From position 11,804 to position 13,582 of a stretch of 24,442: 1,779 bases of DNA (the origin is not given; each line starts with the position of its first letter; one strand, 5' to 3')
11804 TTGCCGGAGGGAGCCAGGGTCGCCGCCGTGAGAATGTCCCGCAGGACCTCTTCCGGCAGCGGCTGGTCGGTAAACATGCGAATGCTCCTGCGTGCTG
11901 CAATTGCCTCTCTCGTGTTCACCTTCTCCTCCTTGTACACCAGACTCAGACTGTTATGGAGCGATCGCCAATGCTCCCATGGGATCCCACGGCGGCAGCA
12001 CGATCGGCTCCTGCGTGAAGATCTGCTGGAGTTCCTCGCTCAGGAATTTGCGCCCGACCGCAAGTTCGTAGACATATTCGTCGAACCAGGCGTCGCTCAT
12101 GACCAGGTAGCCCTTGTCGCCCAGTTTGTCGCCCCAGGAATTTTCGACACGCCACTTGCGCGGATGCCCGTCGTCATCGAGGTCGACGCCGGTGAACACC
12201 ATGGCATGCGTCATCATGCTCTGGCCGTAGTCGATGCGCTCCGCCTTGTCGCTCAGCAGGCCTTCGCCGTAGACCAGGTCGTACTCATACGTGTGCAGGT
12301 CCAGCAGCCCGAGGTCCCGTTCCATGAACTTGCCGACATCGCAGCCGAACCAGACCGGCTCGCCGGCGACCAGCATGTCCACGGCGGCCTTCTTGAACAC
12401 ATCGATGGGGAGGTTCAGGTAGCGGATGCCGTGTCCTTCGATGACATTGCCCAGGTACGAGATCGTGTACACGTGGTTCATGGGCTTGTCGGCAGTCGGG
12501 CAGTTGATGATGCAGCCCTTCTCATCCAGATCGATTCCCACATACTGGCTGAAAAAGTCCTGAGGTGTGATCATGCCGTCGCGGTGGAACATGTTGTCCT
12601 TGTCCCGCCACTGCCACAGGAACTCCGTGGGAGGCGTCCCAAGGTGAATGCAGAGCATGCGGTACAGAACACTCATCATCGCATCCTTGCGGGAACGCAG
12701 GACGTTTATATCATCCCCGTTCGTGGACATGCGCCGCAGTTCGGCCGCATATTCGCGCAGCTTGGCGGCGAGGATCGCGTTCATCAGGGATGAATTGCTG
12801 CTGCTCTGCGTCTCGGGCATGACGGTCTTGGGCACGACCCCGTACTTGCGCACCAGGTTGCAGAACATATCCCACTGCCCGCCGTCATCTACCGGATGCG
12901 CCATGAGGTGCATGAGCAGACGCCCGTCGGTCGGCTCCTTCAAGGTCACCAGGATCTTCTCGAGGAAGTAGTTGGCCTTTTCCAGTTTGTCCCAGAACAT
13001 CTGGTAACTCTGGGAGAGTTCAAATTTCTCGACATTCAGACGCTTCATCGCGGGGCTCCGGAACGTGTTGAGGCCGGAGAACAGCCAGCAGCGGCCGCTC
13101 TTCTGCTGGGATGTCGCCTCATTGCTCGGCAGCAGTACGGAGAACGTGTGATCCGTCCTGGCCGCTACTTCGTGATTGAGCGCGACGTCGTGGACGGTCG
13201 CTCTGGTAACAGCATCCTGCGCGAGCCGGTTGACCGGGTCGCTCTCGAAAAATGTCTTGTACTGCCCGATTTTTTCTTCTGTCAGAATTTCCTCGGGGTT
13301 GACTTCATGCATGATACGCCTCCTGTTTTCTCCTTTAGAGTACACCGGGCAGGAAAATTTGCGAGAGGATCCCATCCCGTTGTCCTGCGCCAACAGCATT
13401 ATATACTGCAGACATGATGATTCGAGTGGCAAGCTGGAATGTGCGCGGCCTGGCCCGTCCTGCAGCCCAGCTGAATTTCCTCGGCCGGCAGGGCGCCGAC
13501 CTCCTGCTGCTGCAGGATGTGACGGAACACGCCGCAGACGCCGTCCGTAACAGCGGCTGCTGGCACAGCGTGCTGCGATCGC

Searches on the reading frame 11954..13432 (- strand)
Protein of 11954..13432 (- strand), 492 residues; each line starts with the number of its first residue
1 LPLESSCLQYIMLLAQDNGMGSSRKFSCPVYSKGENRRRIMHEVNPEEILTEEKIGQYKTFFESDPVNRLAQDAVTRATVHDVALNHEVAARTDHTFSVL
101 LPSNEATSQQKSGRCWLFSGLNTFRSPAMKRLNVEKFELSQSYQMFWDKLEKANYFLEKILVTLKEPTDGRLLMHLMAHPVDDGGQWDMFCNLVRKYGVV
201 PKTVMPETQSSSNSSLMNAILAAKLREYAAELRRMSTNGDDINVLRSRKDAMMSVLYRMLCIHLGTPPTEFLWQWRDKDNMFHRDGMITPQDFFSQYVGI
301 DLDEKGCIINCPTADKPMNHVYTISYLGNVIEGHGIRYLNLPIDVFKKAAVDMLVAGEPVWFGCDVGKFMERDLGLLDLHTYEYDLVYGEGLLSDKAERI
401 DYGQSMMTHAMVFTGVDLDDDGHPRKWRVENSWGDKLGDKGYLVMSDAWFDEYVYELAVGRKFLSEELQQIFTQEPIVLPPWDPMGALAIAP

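Call 22: search_protein_families(library=pfam, proteins=[window:11954-13432:-])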
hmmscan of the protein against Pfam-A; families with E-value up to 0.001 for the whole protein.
window:11954-13432:- (492 aa): 2 families
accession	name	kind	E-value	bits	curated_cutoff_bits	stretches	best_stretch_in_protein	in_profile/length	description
PF03051.21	Peptidase_C1_2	-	5.6e-179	596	22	1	50-486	2-438/438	Peptidase C1-like family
PF00112.29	Peptidase_C1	-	1.1e-05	26.1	20.7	1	388-446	151-203/220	Papain family cysteine protease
